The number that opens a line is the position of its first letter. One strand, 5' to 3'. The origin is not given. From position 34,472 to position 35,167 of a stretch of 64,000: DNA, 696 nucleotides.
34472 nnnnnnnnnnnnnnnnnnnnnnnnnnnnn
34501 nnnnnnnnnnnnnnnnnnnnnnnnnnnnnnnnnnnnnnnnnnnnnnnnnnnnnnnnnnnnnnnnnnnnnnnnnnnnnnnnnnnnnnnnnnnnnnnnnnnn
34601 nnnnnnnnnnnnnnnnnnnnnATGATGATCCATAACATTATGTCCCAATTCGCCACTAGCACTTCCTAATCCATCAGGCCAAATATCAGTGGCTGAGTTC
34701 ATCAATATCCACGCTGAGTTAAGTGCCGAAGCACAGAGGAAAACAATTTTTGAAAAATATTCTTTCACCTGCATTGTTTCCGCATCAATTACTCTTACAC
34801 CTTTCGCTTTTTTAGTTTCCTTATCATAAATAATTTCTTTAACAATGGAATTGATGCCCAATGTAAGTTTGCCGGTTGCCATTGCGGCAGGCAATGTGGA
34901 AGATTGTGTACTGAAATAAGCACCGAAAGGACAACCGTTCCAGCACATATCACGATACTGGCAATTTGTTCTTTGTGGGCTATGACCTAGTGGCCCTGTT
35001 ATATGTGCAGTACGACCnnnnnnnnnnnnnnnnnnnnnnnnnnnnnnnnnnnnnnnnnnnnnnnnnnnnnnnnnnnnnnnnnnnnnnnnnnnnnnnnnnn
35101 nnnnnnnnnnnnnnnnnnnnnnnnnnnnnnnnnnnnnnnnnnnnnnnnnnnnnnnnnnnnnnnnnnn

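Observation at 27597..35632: Four signal-peptide-less GMC catalytic subunits share only two TAT-lipoprotein 'hitch-hiker' subunits; all four carry a C-x5-C-x3-CPFG Cys-rich block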

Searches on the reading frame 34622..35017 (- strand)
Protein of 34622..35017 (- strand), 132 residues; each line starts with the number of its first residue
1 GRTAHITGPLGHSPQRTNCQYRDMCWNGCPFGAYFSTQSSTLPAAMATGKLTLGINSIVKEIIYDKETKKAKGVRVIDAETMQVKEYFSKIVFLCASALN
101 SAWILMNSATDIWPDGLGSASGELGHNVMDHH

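Call 38: search_solved_structures(query=window:34622-35017:-, max_evalue=0.01, show_alignments=5)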
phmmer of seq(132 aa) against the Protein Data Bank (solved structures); distinct sequences matched with E-value up to 0.01: 7.
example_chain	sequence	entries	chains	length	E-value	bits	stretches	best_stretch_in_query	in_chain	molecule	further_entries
8k6k_A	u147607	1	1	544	0.00088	23.1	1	16-131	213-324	Fructose dehydrogenase (N1146A) large subunit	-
8xcm_A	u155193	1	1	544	0.0011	22.8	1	16-131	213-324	Fructose dehydrogenase large subunit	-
7w2j_A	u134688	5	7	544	0.0011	22.7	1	16-131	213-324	Fructose dehydrogenase large subunit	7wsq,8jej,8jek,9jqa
8xcn_A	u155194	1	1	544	0.0011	22.7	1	16-131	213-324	Fructose dehydrogenase large subunit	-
8k6j_A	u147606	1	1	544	0.0012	22.6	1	16-131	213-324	Fructose dehydrogenase (H1147A) large subunit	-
8hdd_A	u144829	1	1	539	0.0049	20.7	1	16-131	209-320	Glucose dehydrogenase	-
6a2u_B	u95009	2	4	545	0.0049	20.6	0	16-131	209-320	Glucose dehydrogenase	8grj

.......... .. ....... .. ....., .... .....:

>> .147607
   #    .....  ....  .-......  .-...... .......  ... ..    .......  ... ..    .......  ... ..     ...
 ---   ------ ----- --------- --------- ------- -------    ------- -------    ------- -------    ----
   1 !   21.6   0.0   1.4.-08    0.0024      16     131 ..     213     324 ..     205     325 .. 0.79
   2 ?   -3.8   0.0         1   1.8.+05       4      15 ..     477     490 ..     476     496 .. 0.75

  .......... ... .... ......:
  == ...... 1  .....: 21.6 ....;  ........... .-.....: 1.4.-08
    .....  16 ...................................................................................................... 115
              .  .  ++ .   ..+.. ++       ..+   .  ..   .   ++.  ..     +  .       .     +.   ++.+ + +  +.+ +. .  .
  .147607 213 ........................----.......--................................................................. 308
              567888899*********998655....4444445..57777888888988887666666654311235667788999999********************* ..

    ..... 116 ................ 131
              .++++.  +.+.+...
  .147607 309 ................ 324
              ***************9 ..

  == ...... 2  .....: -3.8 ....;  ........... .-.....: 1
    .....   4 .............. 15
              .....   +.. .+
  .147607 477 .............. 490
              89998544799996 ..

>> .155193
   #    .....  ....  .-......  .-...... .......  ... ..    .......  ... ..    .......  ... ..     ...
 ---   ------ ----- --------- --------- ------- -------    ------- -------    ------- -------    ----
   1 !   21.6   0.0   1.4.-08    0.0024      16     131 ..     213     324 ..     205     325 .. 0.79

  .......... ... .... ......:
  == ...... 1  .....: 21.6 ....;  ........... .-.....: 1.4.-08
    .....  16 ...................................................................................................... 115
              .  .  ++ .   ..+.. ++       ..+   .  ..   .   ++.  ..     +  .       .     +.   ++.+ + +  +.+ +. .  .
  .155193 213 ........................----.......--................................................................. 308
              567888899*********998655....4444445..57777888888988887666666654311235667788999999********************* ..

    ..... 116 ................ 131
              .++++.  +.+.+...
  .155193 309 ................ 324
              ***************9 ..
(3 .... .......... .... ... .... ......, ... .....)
